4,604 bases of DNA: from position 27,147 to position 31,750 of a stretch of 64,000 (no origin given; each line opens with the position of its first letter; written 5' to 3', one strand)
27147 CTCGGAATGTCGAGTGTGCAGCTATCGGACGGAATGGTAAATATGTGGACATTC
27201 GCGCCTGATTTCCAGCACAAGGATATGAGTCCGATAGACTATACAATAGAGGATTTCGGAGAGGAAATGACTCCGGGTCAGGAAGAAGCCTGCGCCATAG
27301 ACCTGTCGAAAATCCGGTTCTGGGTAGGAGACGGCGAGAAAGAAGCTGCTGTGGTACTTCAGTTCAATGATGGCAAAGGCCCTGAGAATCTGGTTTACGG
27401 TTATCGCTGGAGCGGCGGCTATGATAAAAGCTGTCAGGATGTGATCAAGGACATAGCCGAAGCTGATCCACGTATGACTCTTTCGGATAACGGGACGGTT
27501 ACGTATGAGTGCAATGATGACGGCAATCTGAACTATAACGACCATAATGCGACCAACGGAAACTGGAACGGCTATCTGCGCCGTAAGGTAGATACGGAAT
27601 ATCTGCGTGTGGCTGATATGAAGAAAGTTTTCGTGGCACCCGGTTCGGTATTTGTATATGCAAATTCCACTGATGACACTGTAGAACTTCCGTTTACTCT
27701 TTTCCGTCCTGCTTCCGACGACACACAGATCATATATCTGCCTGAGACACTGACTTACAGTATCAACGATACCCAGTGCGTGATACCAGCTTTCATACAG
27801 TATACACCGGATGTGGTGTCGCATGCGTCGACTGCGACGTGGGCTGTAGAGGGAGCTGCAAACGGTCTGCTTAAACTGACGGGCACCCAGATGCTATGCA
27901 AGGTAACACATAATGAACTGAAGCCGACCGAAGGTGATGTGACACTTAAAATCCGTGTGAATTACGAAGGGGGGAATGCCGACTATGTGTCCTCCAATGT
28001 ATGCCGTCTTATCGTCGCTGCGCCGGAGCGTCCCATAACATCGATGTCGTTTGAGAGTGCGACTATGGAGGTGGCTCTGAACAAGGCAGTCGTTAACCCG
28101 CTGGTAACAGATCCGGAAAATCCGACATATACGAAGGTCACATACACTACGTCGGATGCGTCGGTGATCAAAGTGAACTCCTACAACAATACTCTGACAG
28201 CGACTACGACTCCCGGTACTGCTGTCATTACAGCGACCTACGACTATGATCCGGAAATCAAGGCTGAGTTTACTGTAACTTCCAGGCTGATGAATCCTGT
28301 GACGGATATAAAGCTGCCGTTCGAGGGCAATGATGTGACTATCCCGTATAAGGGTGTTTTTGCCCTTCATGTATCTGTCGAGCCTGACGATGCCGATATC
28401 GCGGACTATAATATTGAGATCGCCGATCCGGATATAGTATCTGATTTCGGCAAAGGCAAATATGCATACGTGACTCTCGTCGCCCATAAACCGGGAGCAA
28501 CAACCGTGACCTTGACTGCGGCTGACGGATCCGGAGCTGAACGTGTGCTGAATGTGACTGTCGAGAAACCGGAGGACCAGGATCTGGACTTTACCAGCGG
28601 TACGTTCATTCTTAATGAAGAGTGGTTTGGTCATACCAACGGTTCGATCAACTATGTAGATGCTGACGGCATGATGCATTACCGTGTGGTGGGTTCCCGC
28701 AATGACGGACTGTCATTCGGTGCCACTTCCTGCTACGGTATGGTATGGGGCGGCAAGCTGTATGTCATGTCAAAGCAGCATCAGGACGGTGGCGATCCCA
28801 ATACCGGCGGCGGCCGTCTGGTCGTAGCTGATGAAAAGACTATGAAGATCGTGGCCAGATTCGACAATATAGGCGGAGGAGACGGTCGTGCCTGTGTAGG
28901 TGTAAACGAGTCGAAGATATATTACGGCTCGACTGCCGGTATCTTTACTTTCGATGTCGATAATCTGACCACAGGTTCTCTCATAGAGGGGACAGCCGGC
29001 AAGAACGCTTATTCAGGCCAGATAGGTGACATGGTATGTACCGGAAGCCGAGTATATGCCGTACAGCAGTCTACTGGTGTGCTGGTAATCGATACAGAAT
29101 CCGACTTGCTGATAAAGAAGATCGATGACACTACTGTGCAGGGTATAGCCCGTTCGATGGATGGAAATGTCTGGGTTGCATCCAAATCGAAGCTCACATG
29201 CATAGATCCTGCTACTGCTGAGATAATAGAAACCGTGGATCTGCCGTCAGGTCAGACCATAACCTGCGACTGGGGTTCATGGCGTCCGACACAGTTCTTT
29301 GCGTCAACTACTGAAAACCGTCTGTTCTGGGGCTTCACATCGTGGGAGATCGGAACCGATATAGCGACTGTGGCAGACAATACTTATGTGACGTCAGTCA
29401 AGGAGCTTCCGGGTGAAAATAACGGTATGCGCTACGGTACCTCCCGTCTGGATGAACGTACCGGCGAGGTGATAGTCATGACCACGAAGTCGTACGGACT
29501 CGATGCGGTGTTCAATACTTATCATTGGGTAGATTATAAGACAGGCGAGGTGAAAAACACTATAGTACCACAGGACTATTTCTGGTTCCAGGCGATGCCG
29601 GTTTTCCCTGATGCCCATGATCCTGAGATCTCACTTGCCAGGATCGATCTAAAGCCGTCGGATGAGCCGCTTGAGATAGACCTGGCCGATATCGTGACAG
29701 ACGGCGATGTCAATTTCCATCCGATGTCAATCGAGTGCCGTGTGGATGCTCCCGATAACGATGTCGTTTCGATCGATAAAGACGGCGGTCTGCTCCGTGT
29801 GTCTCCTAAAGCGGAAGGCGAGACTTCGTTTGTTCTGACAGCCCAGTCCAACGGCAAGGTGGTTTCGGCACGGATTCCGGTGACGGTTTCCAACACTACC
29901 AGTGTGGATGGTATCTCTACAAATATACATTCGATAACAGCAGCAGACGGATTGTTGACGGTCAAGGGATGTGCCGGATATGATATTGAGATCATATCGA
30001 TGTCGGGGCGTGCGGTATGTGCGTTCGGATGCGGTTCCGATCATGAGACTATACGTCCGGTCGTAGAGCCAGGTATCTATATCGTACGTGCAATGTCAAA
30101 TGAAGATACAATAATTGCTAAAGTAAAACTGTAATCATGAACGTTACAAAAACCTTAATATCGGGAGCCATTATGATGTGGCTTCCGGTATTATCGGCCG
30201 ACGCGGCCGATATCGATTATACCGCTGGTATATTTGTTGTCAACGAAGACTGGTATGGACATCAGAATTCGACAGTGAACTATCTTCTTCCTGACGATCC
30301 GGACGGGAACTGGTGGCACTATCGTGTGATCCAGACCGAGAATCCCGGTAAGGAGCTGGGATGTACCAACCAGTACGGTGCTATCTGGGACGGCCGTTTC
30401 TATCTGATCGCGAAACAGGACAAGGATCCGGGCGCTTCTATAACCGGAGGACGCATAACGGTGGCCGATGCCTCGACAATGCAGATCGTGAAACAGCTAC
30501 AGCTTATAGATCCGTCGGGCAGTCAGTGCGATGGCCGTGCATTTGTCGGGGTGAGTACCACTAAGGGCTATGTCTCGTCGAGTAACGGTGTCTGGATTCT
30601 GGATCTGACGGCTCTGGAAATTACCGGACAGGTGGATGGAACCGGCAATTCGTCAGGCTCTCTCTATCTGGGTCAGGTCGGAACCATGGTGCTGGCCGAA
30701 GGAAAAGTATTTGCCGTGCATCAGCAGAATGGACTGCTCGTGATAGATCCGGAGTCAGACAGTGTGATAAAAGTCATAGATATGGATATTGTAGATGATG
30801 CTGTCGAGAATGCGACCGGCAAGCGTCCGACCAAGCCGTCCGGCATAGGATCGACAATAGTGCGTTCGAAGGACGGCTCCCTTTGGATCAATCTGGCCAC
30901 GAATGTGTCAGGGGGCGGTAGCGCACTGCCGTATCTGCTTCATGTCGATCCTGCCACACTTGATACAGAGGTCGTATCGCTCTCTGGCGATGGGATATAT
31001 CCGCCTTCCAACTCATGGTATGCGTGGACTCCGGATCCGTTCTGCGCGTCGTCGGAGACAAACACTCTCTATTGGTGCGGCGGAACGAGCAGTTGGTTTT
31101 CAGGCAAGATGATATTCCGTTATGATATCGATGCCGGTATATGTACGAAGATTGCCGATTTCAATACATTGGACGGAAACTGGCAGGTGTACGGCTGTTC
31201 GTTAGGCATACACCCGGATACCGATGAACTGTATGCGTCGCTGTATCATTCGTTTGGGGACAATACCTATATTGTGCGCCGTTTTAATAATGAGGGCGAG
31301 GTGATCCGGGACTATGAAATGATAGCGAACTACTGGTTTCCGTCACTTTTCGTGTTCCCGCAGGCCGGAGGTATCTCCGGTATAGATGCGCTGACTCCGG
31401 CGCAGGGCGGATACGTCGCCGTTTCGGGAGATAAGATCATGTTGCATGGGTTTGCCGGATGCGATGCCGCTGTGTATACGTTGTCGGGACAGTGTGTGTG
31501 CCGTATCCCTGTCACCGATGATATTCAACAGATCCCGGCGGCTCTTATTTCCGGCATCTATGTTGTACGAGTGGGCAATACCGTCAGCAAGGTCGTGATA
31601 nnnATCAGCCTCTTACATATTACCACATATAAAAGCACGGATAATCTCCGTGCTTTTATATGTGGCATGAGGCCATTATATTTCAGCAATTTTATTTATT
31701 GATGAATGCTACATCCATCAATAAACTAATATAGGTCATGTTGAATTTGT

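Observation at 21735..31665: Cobalamin-riboswitch-led surface operon whose distal genes are T9SS cargo rather than lipoproteins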

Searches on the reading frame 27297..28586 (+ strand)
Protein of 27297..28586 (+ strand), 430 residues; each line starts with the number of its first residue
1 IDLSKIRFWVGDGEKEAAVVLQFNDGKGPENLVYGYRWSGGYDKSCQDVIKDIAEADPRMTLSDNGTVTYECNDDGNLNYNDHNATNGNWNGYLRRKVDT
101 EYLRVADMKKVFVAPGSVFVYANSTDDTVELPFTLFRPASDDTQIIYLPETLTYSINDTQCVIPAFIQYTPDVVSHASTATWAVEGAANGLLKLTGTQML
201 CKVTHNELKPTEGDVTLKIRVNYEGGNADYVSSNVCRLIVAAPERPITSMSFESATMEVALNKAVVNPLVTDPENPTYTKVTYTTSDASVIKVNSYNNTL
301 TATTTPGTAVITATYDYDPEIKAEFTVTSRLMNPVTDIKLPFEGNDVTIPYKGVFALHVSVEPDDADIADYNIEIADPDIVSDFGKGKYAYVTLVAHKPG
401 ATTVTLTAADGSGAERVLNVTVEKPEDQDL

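Call 77: find_homologous_proteins(query=window:27297-28586:+, max_evalue=0.001)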
Query window:27297-28586:+ (430 aa): 7 proteins with E <= 0.001 among 6764 candidates.
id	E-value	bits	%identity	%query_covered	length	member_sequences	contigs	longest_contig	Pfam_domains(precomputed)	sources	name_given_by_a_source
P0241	5.9e-72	261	39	79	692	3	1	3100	PF02368.25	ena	-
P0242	1.8e-67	246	36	76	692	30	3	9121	PF02368.25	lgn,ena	-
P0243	6.3e-67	245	40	71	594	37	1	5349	-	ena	-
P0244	9.0e-64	234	36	80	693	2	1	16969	-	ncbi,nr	ncbi:MAG: Ig-like domain-containing protein [Muribaculaceae bacterium]|nr:Ig-like domain-containing 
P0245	2.6e-62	229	37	76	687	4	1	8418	-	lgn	-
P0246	3.9e-56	209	32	76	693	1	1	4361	PF02368.25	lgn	-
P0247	9.2e-8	50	33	33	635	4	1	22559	PF21764.4,PF26182.1,PF21461.4,PF02368.25,PF20578.5,PF26918.1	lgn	-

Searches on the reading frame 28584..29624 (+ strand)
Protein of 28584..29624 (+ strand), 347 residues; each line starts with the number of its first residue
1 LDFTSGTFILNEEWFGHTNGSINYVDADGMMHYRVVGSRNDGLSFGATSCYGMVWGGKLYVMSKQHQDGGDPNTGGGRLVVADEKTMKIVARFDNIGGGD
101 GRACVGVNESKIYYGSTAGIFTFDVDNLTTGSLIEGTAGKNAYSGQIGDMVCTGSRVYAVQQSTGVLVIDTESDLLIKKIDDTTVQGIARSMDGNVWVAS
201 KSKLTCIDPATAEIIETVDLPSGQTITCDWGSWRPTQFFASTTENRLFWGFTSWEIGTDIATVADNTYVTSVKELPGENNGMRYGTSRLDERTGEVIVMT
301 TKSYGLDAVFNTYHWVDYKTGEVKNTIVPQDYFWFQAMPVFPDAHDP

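Call 57: search_solved_structures(query=window:28584-29624:+, max_evalue=0.1, show_alignments=1)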
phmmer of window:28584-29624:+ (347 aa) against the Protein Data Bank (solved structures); distinct sequences matched with E-value up to 0.1: 5.
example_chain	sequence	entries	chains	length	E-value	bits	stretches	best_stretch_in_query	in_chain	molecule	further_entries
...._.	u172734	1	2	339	3.4e-07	33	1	5-199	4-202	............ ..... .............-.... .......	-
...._C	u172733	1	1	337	5.1e-07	32.4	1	6-199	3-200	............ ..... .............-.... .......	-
4gn7_A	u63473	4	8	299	0.063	15.7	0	181-240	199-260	Regucalcin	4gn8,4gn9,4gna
3g4e_A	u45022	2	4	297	0.064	15.7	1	183-240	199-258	Regucalcin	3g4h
4gnb_A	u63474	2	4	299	0.064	15.7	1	183-240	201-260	Regucalcin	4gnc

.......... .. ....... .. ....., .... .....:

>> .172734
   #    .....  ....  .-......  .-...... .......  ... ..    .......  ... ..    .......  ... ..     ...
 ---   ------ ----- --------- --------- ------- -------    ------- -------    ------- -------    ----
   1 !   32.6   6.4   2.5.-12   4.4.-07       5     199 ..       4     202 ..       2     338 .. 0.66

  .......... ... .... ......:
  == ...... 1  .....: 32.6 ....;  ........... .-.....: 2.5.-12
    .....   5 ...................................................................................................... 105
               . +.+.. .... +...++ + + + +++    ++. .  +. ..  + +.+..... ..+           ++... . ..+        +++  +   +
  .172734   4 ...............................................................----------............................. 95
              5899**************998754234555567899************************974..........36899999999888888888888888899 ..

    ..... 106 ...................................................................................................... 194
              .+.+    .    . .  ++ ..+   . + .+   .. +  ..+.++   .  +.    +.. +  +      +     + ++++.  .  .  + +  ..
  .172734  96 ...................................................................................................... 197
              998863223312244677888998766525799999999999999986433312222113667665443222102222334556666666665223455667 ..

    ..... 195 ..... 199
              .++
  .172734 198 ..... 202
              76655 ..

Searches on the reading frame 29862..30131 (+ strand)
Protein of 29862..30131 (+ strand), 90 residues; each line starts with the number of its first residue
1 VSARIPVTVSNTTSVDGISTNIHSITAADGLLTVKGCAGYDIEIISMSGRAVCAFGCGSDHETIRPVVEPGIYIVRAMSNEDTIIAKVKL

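Call 45: search_protein_families(library=ncbifam, alignment_id=A3, max_evalue=0.01)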
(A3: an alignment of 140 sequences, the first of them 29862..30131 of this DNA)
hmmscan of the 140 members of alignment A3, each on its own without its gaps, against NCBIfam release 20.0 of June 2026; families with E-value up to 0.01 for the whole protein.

A. member 1, window:29862-30131:+ (90 aa): 1 family
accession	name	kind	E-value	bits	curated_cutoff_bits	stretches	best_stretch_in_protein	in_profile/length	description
TIGR04183.1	Por_Secre_tail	domain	0.00015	21.7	23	1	38-88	19-69/72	T9SS type A sorting domain-containing protein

B. families by the number of members that match (of 140 scanned): 7 families
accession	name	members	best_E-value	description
TIGR04183.1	Por_Secre_tail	69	2.1e-09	T9SS type A sorting domain-containing protein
NF033708.1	T9SS_Cterm_ChiA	3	0.00034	T9SS sorting signal type C domain-containing protein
NF052644.1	T9SS_DNase_Rie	2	0.003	T9SS-dependent surface endonuclease, AS87_RS02955 family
NF045861.1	glide_Gli349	1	4.3e-06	gliding machinery surface structure protein Gli349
NF047961.1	adhesin_HupY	1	0.00031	leucine-rich repeat adhesin HupY/LrrG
TIGR01773.1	GABAperm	1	0.0072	GABA permease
NF008104.0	PRK10850.1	1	0.009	phosphocarrier protein Hpr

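Call 46: search_solved_structures(query=A3, max_evalue=1)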
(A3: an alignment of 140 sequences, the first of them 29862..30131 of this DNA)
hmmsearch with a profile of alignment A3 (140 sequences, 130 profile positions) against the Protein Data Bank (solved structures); distinct sequences matched with E-value up to 1: 19.
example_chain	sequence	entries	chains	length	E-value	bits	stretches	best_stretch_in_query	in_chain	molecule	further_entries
7pq4_A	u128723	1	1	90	7.8e-08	35.3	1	40-118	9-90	Arginine-specific cysteine proteinase (Arg-gingipain)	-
5hfs_A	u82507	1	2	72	2.6e-06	30.4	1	48-118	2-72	Gingipain R2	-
5ag9_A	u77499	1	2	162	3.9e-06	29.8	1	43-118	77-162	Gingipain R2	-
5ag8_A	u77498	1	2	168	6.8e-06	29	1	43-118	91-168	GINGIPAIN R2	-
8glk_D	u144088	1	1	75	0.00012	25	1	72-118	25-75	Endonuclease I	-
9x1i_A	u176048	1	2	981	0.00058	22.8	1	47-118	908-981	Endo-beta-N-acetylglucosaminidase HS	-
6d69_A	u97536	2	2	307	0.06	16.3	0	51-86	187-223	NHL Repeat Region of D. melanogaster Thin | Thin, isoform D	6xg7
5uyt_A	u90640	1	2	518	0.11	15.4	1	68-105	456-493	Ice-binding protein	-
4zlr_A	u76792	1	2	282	0.28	14.1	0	55-104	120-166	Brain tumor protein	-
5ex7_A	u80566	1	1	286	0.29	14.1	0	55-105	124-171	Brain tumor protein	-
1q7f_A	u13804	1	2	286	0.29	14.1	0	55-105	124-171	brain tumor CG10719-PA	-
1lkt_A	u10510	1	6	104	0.35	13.8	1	34-85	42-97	TAILSPIKE PROTEIN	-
8eb7_0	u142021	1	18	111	0.36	13.7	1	34-86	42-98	Tail spike protein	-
4kca_A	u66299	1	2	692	0.41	13.6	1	44-108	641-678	Endo-1,5-alpha-L-arabinanase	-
4azp_A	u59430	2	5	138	0.48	13.3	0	53-96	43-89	FATTY ACID-BINDING PROTEIN, EPIDERMAL | Fatty acid-binding protein 5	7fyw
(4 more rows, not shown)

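Call 97: search_protein_families(library=pfam, alignment_id=A3, max_evalue=0.01)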
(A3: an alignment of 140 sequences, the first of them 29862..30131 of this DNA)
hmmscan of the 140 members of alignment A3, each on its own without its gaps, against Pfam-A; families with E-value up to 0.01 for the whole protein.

A. member 1, window:29862-30131:+ (90 aa): 1 family
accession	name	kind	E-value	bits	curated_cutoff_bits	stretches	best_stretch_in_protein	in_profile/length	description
PF19910.5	DUF6383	-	0.00019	22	23.7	1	13-75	2-62/74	Domain of unknown function (DUF6383)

B. families by the number of members that match (of 140 scanned): 7 families
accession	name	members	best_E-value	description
PF16819.11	DUF5074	41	2.4e-13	Domain of unknown function (DUF5074)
PF19910.5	DUF6383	25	2.4e-06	Domain of unknown function (DUF6383)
PF18962.6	Por_Secre_tail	13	0.00028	Secretion system C-terminal sorting domain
PF13306.12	LRR_5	1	1.2e-10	BspA type Leucine rich repeat region (6 copies)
PF18630.7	Peptidase_M60_C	1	0.0036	Peptidase M60 C-terminal domain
PF25301.1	CUT_C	1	0.0064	Cuticlin C-terminal domain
PF15915.11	BAT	1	0.0064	GAF and HTH_10 associated domain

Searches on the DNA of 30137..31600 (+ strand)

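Call 34: search_rna_families(sources=[L010, L013, L016, L026, L028, L055, L084], threshold=gathering)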
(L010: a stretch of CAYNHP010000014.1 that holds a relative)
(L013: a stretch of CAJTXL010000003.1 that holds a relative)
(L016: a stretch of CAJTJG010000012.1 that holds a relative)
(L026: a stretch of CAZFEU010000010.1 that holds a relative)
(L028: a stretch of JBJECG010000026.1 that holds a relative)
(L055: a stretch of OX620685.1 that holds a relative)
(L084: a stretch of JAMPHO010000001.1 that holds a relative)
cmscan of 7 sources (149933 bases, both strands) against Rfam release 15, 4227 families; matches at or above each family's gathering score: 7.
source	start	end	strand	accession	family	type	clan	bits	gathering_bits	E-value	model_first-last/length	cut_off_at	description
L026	1391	1625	+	RF00174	Cobalamin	Cis-reg; riboswitch;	CL00101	100.6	31.5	1.3e-23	1-189/189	no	Cobalamin riboswitch aptamer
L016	1339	1543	+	RF00174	Cobalamin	Cis-reg; riboswitch;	CL00101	100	31.5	1.9e-23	1-189/189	no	Cobalamin riboswitch aptamer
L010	1375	1595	+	RF00174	Cobalamin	Cis-reg; riboswitch;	CL00101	99.9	31.5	2.1e-23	1-189/189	no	Cobalamin riboswitch aptamer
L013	2057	2269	+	RF00174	Cobalamin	Cis-reg; riboswitch;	CL00101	95.3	31.5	4.4e-22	1-189/189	no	Cobalamin riboswitch aptamer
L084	979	1182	+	RF00174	Cobalamin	Cis-reg; riboswitch;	CL00101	89.2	31.5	2.3e-20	1-189/189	no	Cobalamin riboswitch aptamer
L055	3738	3948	+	RF00174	Cobalamin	Cis-reg; riboswitch;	CL00101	81.3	31.5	4.3e-18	1-189/189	no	Cobalamin riboswitch aptamer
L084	11729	11801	+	RF00005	tRNA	Gene; tRNA;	CL00001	66.8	29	5.4e-12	1-71/71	no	tRNA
